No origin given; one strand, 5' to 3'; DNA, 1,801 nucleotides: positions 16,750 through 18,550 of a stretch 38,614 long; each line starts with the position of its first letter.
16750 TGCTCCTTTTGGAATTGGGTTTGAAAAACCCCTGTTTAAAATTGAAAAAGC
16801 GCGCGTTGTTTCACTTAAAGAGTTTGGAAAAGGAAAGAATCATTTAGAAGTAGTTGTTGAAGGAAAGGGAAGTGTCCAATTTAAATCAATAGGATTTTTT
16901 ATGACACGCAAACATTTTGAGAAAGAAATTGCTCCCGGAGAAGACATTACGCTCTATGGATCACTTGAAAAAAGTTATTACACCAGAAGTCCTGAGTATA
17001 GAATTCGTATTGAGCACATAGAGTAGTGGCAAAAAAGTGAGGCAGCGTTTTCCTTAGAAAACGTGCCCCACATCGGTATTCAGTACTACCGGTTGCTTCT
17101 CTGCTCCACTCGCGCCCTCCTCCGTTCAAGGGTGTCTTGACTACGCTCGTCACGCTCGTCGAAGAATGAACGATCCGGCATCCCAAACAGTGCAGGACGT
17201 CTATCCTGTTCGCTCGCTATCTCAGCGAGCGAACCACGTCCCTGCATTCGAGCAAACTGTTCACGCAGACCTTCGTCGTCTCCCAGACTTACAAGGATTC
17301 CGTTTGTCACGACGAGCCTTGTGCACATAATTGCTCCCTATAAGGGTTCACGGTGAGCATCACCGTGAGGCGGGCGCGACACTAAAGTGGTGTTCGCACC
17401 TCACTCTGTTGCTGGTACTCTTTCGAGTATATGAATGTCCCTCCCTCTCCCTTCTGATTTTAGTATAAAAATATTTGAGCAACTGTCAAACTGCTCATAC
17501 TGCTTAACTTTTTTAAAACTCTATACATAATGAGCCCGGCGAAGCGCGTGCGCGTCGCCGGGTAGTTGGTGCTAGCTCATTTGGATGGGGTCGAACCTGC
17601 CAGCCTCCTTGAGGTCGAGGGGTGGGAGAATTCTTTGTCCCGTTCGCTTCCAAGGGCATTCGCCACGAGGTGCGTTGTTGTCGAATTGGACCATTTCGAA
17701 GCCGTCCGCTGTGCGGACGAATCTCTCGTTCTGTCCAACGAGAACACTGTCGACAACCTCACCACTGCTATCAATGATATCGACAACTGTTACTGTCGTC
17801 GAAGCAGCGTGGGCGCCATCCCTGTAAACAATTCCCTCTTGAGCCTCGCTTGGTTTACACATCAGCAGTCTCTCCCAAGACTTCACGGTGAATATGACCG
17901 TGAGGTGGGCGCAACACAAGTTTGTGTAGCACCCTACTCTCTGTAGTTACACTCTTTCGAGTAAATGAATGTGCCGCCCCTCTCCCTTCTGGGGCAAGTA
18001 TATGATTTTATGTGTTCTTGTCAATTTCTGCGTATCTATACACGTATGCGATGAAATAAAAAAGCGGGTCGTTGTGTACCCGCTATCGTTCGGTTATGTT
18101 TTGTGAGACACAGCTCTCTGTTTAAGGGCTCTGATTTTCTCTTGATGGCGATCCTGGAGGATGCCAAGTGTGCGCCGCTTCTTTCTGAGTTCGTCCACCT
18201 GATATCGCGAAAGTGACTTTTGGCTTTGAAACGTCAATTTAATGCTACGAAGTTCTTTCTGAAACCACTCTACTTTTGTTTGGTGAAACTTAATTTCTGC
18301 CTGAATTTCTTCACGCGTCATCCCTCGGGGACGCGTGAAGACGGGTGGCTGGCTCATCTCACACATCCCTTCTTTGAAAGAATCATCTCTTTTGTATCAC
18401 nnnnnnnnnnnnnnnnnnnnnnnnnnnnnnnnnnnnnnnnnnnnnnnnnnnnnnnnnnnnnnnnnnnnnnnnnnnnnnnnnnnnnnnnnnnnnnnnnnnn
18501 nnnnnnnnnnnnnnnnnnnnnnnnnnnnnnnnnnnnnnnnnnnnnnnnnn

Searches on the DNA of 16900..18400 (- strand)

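Call 101: search_rna_families(source=window, start=16900, end=18400, threshold=evalue, max_evalue=1)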
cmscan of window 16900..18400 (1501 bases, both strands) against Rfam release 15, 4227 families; matches with E-value up to 1: 2.
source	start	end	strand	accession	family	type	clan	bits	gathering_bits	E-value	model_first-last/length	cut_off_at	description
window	17022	17082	+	RF03695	MIR6151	Gene; miRNA;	-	21.1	71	0.1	1-71/71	no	MIR6151 microRNA precursor family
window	18300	18393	+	RF01715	Pedo-repair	Cis-reg;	-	16.7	150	0.66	1-211/211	no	Pedo-repair RNA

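Call 115: build_rna_model(alignment_id=A11)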
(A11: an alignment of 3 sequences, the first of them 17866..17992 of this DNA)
Model R1 built from alignment A11 (3 sequences, 142 columns); structure: RNAalifold consensus.
model positions 128; base pairs 36; branch points 3; effective number of sequences 0.98; information 0.59 bits per position. Calibrated on 0.2 Mb of random sequence (short: E-values are rough).
structure used (alignment columns):
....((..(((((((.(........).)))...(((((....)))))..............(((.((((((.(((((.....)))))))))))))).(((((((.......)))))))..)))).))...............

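Call 116: search_with_rna_model(model_id=R1, sources=[window, L002, L004, L006, L010, L014, L015, L012, L013, L007, L009, L096, L099, L011], max_evalue=1, show_alignments=4)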
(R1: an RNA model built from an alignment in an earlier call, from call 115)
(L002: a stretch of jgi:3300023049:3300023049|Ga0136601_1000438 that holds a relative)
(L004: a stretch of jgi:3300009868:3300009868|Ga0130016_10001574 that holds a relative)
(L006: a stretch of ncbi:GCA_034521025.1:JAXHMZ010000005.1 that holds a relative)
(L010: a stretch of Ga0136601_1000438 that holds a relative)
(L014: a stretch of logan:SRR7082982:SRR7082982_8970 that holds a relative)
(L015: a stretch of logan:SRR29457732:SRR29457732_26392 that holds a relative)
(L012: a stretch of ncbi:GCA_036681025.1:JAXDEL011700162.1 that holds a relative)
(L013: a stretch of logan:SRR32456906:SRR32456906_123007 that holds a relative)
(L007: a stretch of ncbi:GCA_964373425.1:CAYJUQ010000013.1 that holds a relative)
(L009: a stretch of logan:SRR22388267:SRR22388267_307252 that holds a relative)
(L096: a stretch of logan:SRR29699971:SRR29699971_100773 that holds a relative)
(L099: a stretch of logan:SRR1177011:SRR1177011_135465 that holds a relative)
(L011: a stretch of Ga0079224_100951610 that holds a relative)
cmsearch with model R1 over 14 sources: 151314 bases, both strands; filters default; matches with E-value up to 1: 6.
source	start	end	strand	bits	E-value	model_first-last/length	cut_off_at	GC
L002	14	143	-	144.7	2.3e-33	1-128/128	no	0.46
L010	952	1081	-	144.7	2.3e-33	1-128/128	no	0.46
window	17866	17992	-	140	3.3e-32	1-128/128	no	0.51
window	17331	17457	-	123.1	4.8e-28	1-128/128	no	0.54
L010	395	526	-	55.7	1.9e-11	1-128/128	no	0.49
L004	432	581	-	45.9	5e-09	1-128/128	no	0.46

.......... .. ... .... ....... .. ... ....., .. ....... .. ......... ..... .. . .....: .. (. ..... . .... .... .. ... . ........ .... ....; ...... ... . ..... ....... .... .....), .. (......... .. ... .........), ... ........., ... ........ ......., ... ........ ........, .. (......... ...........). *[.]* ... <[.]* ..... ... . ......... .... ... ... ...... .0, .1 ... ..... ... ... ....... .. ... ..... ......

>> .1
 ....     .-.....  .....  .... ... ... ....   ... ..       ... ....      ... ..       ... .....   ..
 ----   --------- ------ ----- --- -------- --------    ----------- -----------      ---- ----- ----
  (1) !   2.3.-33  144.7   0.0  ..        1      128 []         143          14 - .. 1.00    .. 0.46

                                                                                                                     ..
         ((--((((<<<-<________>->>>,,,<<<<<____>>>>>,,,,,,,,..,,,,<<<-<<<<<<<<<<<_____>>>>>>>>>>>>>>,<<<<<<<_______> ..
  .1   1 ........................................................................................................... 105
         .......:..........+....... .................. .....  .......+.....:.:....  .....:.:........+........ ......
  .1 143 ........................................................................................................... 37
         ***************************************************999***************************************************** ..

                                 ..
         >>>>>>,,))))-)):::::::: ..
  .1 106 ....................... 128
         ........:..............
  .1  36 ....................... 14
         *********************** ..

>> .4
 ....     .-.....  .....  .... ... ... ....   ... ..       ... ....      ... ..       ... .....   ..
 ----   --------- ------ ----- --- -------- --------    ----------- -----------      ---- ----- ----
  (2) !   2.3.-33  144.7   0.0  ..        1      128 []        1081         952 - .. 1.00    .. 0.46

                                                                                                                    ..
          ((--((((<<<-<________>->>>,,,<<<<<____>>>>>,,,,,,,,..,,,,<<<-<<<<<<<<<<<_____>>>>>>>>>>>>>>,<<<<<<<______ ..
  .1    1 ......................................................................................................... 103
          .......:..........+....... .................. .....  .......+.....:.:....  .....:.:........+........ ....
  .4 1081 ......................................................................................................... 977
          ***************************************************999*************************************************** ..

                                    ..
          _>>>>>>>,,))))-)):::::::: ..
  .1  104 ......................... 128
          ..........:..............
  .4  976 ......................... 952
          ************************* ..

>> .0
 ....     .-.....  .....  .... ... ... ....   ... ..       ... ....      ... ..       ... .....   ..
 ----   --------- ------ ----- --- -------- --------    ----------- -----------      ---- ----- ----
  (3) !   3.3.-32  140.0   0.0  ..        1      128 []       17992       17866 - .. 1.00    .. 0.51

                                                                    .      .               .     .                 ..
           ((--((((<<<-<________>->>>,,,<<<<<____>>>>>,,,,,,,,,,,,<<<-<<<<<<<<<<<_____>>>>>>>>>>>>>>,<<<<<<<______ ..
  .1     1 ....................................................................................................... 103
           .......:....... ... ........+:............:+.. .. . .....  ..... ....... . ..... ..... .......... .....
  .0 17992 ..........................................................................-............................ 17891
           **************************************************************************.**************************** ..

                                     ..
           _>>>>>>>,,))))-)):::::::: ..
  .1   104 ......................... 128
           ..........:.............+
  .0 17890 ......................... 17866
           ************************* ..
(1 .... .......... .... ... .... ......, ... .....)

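Call 117: search_with_rna_model(model_id=R1, sources=[window, L004, L010], max_evalue=0.001, make_alignment=true)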
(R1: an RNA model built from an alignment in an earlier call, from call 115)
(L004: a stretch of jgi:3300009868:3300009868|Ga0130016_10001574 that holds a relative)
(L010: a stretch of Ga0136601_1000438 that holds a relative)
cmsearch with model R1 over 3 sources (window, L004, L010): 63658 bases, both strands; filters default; matches with E-value up to 0.001: 5.
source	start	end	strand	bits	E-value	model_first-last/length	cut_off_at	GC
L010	952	1081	-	144.7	9.6e-34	1-128/128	no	0.46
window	17866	17992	-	140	1.4e-32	1-128/128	no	0.51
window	17331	17457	-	123.1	2e-28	1-128/128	no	0.54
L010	395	526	-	55.7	8.1e-12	1-128/128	no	0.49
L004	432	581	-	45.9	2.1e-09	1-128/128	no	0.46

Alignment A12: 5 matches aligned to the model, 174 columns, each read 5' to 3' on its own strand. Consensus structure (alignment columns), stored with it:
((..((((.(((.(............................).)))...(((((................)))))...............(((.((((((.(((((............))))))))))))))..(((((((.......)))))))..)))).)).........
